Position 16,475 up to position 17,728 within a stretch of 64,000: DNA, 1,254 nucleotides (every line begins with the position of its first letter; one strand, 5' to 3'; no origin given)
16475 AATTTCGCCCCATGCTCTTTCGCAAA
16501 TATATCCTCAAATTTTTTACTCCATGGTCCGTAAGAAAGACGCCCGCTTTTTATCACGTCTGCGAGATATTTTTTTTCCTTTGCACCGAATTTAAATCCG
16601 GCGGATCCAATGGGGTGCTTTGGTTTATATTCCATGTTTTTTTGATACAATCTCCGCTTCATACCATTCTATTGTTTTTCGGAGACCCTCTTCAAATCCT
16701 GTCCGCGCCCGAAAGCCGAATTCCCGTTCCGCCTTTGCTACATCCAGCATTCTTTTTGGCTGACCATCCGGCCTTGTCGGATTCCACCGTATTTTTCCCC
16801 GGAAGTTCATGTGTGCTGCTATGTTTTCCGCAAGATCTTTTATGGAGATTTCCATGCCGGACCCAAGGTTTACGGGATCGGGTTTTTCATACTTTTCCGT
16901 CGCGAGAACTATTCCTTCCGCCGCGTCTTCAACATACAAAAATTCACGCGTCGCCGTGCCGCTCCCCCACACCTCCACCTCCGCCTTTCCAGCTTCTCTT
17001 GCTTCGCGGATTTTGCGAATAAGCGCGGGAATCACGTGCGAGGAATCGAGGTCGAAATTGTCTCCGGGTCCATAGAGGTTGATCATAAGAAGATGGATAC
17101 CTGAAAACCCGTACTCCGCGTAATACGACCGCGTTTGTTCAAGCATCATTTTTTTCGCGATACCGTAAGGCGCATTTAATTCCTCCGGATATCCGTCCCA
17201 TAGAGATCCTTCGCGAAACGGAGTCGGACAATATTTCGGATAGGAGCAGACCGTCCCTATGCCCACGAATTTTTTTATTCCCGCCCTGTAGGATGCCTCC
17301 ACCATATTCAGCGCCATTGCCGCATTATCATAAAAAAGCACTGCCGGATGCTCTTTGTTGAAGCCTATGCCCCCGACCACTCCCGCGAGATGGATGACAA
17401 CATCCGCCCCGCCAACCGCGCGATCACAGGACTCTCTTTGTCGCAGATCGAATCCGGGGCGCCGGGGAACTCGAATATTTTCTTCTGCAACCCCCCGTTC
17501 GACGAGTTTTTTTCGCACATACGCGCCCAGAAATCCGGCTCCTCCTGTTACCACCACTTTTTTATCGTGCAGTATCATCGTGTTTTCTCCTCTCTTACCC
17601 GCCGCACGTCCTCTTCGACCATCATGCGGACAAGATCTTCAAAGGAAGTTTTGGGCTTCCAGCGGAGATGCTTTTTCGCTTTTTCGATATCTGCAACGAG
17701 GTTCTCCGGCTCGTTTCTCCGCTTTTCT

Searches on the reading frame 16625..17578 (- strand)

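Call 9: search_protein_families(library=pfam, proteins=[window:16625-17578:-], max_evalue=0.0001)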
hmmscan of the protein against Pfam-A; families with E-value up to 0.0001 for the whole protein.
window:16625-17578:- (317 aa): 4 families
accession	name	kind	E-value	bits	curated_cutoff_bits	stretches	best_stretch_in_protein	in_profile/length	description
PF01370.27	Epimerase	-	1.4e-51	175.7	20.9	1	8-239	1-240/240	NAD dependent epimerase/dehydratase family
PF16363.11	GDP_Man_Dehyd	-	8.7e-26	91.6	27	1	10-302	2-332/332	GDP-mannose 4,6 dehydratase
PF01073.25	3Beta_HSD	-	6.6e-09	35.6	22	0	44-234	53-236/280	3-beta hydroxysteroid dehydrogenase/isomerase family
PF02719.21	Polysacc_synt_2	-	6e-05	22.8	20.2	0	44-109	62-128/293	Polysaccharide biosynthesis protein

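Call 15: search_protein_families(library=ncbifam, proteins=[window:16625-17578:-], max_evalue=1e-10)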
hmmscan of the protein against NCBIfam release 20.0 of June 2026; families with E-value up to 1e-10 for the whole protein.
window:16625-17578:- (317 aa): 9 families
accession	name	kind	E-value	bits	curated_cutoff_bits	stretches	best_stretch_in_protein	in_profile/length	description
NF047922.1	GDPFucSynFcl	equivalog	1.9e-76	257.5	500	1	5-309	2-304/308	GDP-L-fucose synthase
TIGR04180.1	EDH_00030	hypoth_equivalog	1.7e-23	83.1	475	1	44-269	57-268/297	NAD-dependent 4,6-dehydratase LegB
TIGR01179.1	galE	equivalog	3.9e-22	78.5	262.3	1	58-307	71-326/332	UDP-glucose 4-epimerase GalE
TIGR01181.1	dTDP_gluc_dehyt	equivalog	2e-21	76.4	365.1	1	131-309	144-314/321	dTDP-glucose 4,6-dehydratase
NF007490.0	PRK10084.1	subfamily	3.6e-14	52.5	649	1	135-308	164-336/361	dTDP-glucose 4,6-dehydratase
NF042422.1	oxyalk_red_OleD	equivalog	9.6e-14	51.5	580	0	7-229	2-217/329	2-alkyl-3-oxoalkanoate reductase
NF007582.0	PRK10217.1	equivalog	1e-13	51.1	698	0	135-309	157-334/355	dTDP-glucose 4,6-dehydratase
NF007956.0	PRK10675.1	subfamily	3.5e-13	49.4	394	0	58-306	74-329/338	UDP-glucose 4-epimerase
TIGR02197.1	heptose_epim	equivalog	6e-12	45.4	274.6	0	56-306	65-313/316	ADP-glyceromanno-heptose 6-epimerase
